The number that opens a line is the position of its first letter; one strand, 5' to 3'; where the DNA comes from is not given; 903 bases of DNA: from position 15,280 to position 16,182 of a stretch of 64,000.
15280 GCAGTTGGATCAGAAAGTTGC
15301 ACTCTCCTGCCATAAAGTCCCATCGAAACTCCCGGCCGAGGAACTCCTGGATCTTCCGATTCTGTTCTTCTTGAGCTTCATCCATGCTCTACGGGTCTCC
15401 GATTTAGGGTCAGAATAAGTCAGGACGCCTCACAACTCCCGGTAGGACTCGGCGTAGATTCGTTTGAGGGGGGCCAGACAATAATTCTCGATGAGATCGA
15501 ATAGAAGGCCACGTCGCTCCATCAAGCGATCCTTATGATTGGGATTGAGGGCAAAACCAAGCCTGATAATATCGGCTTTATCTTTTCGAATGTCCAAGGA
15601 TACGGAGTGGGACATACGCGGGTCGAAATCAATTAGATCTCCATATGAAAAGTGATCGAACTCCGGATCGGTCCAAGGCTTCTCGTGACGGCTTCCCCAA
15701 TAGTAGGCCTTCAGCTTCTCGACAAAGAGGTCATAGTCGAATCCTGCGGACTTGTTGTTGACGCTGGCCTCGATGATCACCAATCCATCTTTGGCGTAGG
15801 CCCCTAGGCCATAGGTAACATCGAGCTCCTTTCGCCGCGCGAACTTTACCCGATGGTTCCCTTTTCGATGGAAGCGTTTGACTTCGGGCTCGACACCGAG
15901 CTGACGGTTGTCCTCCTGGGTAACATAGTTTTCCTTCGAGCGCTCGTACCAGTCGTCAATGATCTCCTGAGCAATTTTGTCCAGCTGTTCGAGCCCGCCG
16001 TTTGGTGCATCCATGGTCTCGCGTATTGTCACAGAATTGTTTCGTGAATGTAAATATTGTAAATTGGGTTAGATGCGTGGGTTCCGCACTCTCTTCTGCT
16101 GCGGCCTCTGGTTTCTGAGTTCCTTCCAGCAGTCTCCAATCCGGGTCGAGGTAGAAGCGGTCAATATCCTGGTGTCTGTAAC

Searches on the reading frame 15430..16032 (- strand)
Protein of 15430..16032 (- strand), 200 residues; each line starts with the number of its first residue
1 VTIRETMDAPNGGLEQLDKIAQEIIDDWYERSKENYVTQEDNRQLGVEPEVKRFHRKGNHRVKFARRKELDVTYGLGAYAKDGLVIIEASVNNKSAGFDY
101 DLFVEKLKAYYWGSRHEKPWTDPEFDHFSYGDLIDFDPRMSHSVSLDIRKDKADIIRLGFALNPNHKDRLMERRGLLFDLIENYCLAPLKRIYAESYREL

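Call 4: search_protein_families(library=pfam, proteins=[window:15430-16032:-], max_evalue=1)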
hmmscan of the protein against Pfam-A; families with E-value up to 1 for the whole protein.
window:15430-16032:- (200 aa): 1 family
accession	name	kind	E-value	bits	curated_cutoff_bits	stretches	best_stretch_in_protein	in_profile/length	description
PF08451.16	A_deaminase_N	-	0.13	13.1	21.3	1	22-71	15-64/95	Adenosine/AMP deaminase N-terminal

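Call 5: search_protein_families(library=padloc, proteins=[window:15430-16032:-], max_evalue=1)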
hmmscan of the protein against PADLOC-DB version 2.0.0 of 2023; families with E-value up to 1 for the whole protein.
window:15430-16032:- (200 aa): 0 families

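Call 6: search_protein_families(library=ncbifam, proteins=[window:15430-16032:-], max_evalue=1)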
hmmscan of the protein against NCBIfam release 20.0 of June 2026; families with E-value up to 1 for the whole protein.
window:15430-16032:- (200 aa): 0 families

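Call 11: find_homologous_proteins(query=window:15430-16032:-)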
Query window:15430-16032:- (200 aa): 186 proteins with E <= 0.001 among 252 candidates; the best 120 are listed.
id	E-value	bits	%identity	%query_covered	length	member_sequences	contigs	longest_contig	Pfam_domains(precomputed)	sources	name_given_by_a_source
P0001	1.0e-119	415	92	97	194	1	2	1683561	-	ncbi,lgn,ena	-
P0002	1.5e-119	415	92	97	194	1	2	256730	-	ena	-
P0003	7.6e-117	406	91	97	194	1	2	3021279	-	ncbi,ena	-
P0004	1.7e-115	402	90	97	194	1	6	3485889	-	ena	-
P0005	3.9e-115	401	89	97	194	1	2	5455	-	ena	-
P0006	4.0e-115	401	90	97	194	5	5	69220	-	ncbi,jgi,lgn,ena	-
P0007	1.1e-114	399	89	97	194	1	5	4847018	-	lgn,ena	-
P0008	8.3e-114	396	89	97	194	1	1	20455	-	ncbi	-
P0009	2.6e-113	395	90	97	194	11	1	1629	-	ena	-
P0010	2.6e-107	375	84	97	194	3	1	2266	-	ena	-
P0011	1.2e-89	317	72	97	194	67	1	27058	-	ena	-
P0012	8.0e-85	302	67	97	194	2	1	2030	-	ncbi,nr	ncbi:hypothetical protein MYX84_16560 [Acidobacteria bacterium AH-259-O06]|nr:hypothetical protein [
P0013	7.5e-84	298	66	97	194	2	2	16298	-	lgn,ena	-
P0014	7.8e-84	298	69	93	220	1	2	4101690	-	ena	-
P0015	1.4e-81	291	64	97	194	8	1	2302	-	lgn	-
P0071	4.1e-75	270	62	97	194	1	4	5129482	-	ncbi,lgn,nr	ncbi:MAG: hypothetical protein JSU96_08445 [Acidobacteriota bacterium]|nr:MAG: hypothetical protein 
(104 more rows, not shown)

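Call 13: find_encoding_contigs(protein=P0071, flank=6000, max_places=3)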
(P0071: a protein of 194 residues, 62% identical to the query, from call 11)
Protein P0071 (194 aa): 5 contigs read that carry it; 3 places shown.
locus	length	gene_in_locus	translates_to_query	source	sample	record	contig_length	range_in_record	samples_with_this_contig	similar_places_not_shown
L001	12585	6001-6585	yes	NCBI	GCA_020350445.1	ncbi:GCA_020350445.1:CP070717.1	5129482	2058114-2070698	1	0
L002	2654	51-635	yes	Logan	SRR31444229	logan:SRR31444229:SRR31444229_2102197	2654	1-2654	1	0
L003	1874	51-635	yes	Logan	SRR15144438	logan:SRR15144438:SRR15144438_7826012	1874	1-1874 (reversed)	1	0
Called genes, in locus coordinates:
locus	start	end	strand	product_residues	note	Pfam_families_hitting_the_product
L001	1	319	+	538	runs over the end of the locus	PF07969:Amidohydro_3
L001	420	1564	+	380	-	PF13519:VWA_2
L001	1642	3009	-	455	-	PF17128:DUF5107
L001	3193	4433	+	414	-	PF13229:Beta_helix (faint)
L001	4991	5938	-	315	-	PF00092:VWA, PF13519:VWA_2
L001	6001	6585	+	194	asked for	-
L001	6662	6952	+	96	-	-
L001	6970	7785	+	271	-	PF03446:NAD_binding_2 (weak), PF03807:F420_oxidored, PF14748:P5CR_dimer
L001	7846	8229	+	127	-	-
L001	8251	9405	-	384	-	PF00890:FAD_binding_2 (faint), PF01266:DAO, PF13450:NAD_binding_8 (weak), PF13738:Pyr_redox_3 (faint)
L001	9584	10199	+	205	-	PF00702:Hydrolase, PF12710:HAD (weak), PF13419:HAD_2, PF13242:Hydrolase_like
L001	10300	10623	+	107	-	PF11376:DUF3179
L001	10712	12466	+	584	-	PF01839:FG-GAP (faint), PF13517:FG-GAP_3, PF07593:UnbV_ASPIC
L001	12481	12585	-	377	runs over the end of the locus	PF13432:TPR_16 (weak), PF13414:TPR_11 (weak), PF13424:TPR_12 (weak), PF12895:ANAPC3, PF03704:BTAD (weak), PF13414:TPR_11 (weak), PF13432:TPR_16 (weak), PF14559:TPR_19, +16 more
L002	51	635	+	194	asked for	-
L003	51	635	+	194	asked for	-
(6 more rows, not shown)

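Call 14: find_encoding_contigs(protein=P0001, flank=6000, max_places=3)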
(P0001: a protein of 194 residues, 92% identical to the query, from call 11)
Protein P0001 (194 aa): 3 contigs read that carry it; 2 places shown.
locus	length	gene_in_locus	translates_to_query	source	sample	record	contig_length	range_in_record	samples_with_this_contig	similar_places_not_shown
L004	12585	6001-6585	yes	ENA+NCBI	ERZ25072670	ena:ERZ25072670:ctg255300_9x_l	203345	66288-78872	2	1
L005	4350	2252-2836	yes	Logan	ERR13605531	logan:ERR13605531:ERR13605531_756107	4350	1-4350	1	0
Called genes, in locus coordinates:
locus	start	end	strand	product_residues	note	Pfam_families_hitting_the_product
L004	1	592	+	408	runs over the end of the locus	PF13439:Glyco_transf_4, PF13579:Glyco_trans_4_4 (weak), PF00534:Glycos_transf_1, PF13692:Glyco_trans_1_4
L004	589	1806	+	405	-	PF00534:Glycos_transf_1, PF13692:Glyco_trans_1_4 (weak)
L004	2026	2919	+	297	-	PF16881:LIAS_N, PF04055:Radical_SAM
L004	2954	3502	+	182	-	PF02627:CMD (weak)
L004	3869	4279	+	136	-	PF20791:Acyl-ACP_TE_C (weak), PF13279:4HBT_2, PF03061:4HBT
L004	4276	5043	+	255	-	PF00702:Hydrolase, PF13419:HAD_2, PF13242:Hydrolase_like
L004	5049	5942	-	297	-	PF05762:VWA_CoxE (weak), PF13768:VWA_3, PF00092:VWA, PF13519:VWA_2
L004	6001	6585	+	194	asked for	-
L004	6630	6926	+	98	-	-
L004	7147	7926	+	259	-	PF13176:TPR_7 (faint), PF13428:TPR_14 (faint), PF13424:TPR_12 (weak), PF13432:TPR_16, PF14559:TPR_19 (weak), PF13414:TPR_11 (weak), PF07719:TPR_2 (weak), PF00515:TPR_1 (weak), +5 more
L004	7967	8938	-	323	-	PF01261:AP_endonuc_2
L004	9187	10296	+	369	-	PF01384:PHO4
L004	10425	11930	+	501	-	-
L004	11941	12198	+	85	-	-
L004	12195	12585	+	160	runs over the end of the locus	PF08592:Anthrone_oxy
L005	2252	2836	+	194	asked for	-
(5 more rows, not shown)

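Call 17: find_encoding_contigs(protein=P0003, flank=6000, max_places=2)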
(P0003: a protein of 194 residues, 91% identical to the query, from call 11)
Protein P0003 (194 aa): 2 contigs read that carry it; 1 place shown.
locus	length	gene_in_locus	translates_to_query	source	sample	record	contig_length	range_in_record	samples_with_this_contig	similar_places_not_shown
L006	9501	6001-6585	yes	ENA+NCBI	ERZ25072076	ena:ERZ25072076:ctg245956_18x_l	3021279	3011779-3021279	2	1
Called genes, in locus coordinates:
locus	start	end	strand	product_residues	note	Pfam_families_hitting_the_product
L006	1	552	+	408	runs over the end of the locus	PF13439:Glyco_transf_4, PF13579:Glyco_trans_4_4, PF00534:Glycos_transf_1, PF13692:Glyco_trans_1_4, PF13524:Glyco_trans_1_2 (weak)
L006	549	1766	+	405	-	PF00534:Glycos_transf_1, PF13692:Glyco_trans_1_4 (weak)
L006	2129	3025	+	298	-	PF16881:LIAS_N, PF04055:Radical_SAM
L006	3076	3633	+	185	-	PF02627:CMD (faint)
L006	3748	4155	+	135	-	PF20791:Acyl-ACP_TE_C (weak), PF13279:4HBT_2, PF03061:4HBT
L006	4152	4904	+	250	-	PF00702:Hydrolase, PF13419:HAD_2, PF13242:Hydrolase_like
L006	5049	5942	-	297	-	PF05762:VWA_CoxE, PF13768:VWA_3 (weak), PF00092:VWA, PF13519:VWA_2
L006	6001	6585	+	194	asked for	-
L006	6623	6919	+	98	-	-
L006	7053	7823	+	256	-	PF13176:TPR_7 (faint), PF13428:TPR_14 (faint), PF14559:TPR_19 (faint), PF21033:RMD1-3 (faint), PF13424:TPR_12 (weak), PF13432:TPR_16, PF00515:TPR_1 (weak), PF07719:TPR_2 (weak), +5 more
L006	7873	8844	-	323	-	PF01261:AP_endonuc_2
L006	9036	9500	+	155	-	?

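Call 18: find_encoding_contigs(protein=P0007, flank=6000, max_places=3)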
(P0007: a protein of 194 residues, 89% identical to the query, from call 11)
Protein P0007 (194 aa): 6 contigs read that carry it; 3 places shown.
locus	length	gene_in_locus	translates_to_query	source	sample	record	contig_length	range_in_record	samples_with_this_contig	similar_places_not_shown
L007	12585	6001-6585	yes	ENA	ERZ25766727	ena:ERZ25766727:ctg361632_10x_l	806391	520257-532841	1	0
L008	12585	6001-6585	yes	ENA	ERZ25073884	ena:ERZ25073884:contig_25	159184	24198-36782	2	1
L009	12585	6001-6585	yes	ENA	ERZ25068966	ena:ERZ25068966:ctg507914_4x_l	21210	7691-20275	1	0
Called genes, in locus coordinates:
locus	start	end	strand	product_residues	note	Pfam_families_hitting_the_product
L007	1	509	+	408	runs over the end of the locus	PF13439:Glyco_transf_4, PF00534:Glycos_transf_1, PF13692:Glyco_trans_1_4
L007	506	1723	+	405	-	PF00534:Glycos_transf_1, PF13692:Glyco_trans_1_4 (weak)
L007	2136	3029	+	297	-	PF16881:LIAS_N, PF04055:Radical_SAM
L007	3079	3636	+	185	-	PF02627:CMD (weak)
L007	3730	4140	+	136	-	PF20791:Acyl-ACP_TE_C (weak), PF13279:4HBT_2, PF03061:4HBT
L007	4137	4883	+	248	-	PF00702:Hydrolase, PF13419:HAD_2, PF13242:Hydrolase_like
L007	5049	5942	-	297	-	PF05762:VWA_CoxE (weak), PF13768:VWA_3 (weak), PF00092:VWA, PF13519:VWA_2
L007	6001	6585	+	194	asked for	-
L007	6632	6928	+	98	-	-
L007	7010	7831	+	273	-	PF03704:BTAD (faint), PF13428:TPR_14 (faint), PF13176:TPR_7 (faint), PF13181:TPR_8 (faint), PF13424:TPR_12 (weak), PF13432:TPR_16, PF00515:TPR_1 (weak), PF07719:TPR_2 (weak), +4 more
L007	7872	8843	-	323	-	PF01261:AP_endonuc_2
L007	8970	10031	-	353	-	PF00953:Glycos_transf_4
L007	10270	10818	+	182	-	PF01384:PHO4 (weak)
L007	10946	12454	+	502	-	-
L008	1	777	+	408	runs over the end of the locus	PF13439:Glyco_transf_4, PF00534:Glycos_transf_1, PF13692:Glyco_trans_1_4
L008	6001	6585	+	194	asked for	-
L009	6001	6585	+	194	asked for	-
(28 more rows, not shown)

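Call 24: search_solved_structures(query=A2, max_evalue=10)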
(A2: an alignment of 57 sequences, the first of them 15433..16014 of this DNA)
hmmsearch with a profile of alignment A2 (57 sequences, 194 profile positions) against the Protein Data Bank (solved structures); distinct sequences matched with E-value up to 10: 1.
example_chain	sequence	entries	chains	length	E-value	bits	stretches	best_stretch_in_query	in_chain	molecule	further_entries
3fx0_A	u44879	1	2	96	0.99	12.2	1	142-177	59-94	NF-kappa-B essential modulator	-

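Call 32: predict_structure(alignment_id=A2)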
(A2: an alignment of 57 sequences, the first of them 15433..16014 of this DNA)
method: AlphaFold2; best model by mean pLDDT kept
length: 194 residues; sequences in the alignment: 57
mean_pLDDT: 89.9   pTM: 0.86
mean pLDDT of the five models: 89.9, 88.0, 87.8, 87.8, 85.2
residues with pLDDT >= 90: 131; 70-90: 56; 50-70: 3; < 50: 4
segments of 3 or more residues with pLDDT < 50: 1-3
pLDDT, mean of each block of 10 residues (from residue 1): 68 98 91 82 90 94 89 93 91 89 94 93 95 89 83 95 93 97 94 64
secondary structure, 60 per line:
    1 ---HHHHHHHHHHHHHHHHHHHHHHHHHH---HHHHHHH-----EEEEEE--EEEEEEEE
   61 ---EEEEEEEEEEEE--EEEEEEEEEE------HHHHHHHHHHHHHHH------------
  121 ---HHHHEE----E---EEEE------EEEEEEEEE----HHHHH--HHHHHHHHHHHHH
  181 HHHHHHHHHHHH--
elements in order: H4-29 H33-39 E45-50 E53-60 E64-75 E78-87 H94-108 H124-127 E138-141 E148-156 H161-165 H168-192

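Call 37: search_protein_representatives(alignment_id=A2)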
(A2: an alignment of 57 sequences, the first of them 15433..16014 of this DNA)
Query: 57 sequences, 194 profile positions. Proteins with E-value up to 0.001 (for the whole library): 36; up to 1e-10: 22; up to 1e-30: 9. The best 36 are listed.
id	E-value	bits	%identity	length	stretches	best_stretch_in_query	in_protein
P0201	1.1e-83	296.0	-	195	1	3-193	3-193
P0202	5.7e-69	248.0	-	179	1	1-164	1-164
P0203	2.4e-47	177.5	-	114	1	3-113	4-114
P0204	1.8e-43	164.8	-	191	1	8-193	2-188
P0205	1.6e-42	161.7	-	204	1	7-192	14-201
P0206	5.6e-41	156.7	-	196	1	16-192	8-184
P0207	7.8e-40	152.9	-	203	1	7-193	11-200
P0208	4.1e-39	150.6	-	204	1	8-193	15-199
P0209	4.7e-32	127.6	-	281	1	75-176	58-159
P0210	8.8e-30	120.1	-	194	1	9-193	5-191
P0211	1.3e-25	106.5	-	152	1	4-131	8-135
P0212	1.1e-20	90.4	-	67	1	2-67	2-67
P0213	5.1e-19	85.0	-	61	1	134-193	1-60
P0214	5.7e-19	84.8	-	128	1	75-193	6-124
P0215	7.7e-18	81.2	-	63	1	26-81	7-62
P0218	2.4e-15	73.1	-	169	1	7-100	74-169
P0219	8.9e-15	71.2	-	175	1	9-113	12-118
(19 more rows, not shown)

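Call 38: find_related_loci(query=A2, collection=genome_contigs, flank=5000)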
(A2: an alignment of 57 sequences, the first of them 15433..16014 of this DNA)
Query A2 (194 aa) in genome_contigs; peptide patterns used: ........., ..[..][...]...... (x = any residue, [..] = any of these).
175 stretches matched a pattern; 53 encode a relative of the query (tblastn E <= 1e-3); 53 distinct loci.
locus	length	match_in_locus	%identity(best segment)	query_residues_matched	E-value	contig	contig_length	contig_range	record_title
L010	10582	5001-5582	92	1-194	6e-123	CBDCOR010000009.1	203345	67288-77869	MAG: Acidobacteriota bacterium isolate 12027c94-f6f4-4eaf-a87d-71b3b0204df9 genome assembly, contig: contig_9, whole gen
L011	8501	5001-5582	91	1-194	2e-120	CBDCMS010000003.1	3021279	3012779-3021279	MAG: Acidobacteriota bacterium isolate d2208f9c-dc62-4c60-9894-974f31c88c53 genome assembly, contig: contig_3, whole gen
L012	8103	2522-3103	89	1-194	3e-119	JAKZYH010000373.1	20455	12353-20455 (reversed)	MAG: Acidobacteriota bacterium isolate Langseth_Bin_00184 Langseth_Bin_00184_000000000373, whole genome shotgun sequence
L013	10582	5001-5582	90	1-194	3e-119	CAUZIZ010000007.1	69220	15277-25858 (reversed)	MAG: Acidobacteria bacterium UBA6911 isolate CB27_Tmax.123 genome assembly, contig: Ga0310121_10000161, whole genome sho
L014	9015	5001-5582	90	1-194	2e-118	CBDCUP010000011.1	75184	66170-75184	MAG: Acidobacteriota bacterium isolate 16872849-4fb5-44c6-903f-51e044fd3cdf genome assembly, contig: contig_11, whole ge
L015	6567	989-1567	72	1-193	9e-95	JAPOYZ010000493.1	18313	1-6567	MAG: Candidatus Aminicenantes bacterium isolate COS4_bin_49 NODE_2550_length_18313_cov_7.38613, whole genome shotgun seq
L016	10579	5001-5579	71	1-193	9e-95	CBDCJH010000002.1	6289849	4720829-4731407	MAG: Acidobacteriota bacterium isolate c5bec7bd-8743-43d4-8d4a-7f4ec31ca422 genome assembly, contig: contig_2, whole gen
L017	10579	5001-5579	72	1-193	3e-94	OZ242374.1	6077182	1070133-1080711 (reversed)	MAG: Acidobacteriota bacterium isolate c92be0c8-fdd0-4eb5-bb74-4645c7abf429 genome assembly, chromosome: 1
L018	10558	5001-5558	74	8-193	8e-94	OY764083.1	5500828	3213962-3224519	MAG: Acidobacteriota bacterium isolate 715e7d27-e149-44c2-9d7f-aa5f8d263fc4 genome assembly, chromosome: 1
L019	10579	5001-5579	71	1-193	7e-94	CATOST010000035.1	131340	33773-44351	MAG: uncultured Acidobacteriota bacterium isolate 29631d16-d1f7-496d-a963-fe4325465614 genome assembly, contig: contig_3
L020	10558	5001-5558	74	8-193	3e-93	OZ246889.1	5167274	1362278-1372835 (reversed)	MAG: Acidobacteriota bacterium isolate ff652510-edf4-4ec4-9be5-423faa167112 genome assembly, chromosome: 1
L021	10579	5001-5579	70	1-193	5e-92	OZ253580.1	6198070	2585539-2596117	MAG: Acidobacteriota bacterium isolate 47452053-f15d-47d9-810f-b45a5afbde1b genome assembly, chromosome: 1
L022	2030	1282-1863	67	1-194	1e-93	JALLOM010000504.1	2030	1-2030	Acidobacteria bacterium AH-259-O06 AH-259-O06_NODE_505, whole genome shotgun sequence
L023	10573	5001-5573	65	2-193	3e-84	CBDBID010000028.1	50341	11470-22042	MAG: Acidobacteriota bacterium isolate e7d1a751-8736-478f-8aec-59b9d2f3719b genome assembly, contig: contig_28, whole ge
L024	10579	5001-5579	71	1-193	3e-93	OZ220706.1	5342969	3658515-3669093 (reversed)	MAG: Acidobacteriota bacterium isolate 3e01828c-349b-4d98-9675-17abf9a03cac genome assembly, chromosome: 1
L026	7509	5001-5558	64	8-193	3e-82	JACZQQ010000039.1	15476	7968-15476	MAG: Acidobacteria bacterium isolate B4D1T1 B4D1T1_NODE922, whole genome shotgun sequence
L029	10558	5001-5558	63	8-193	6e-82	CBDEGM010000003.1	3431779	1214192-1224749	MAG: Acidobacteriota bacterium isolate 63da1ed5-0035-4823-a345-c6a6c0b04f97 genome assembly, contig: contig_3, whole gen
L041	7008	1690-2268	63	1-193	1e-79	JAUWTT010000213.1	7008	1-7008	MAG: Acidobacteriota bacterium isolate CSMAG_2587 CSMAG_2587_k127_3037091_length_7008_cov_566.0000, whole genome shotgun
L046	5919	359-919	61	8-192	6e-78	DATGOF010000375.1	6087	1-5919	MAG TPA_asm: Acidobacteriota bacterium isolate SMAG_U10362 k141_5089909, whole genome shotgun sequence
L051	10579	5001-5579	58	1-193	4e-76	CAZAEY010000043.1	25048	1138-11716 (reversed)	MAG TPA_asm: uncultured Acidobacteriota bacterium isolate SRP217488_co1_173 genome assembly, contig: NODE_1053_length_25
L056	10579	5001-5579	57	1-193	4e-73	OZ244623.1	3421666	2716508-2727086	MAG: Acidobacteriota bacterium isolate e726fddd-1a72-4f4e-96cd-3e6d35700dae genome assembly, chromosome: 1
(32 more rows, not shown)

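Call 55: search_protein_families(library=phrogs, proteins=[window:15433-16014:-], max_evalue=1)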
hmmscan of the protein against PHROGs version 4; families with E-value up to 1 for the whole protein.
window:15433-16014:- (194 aa): 0 families
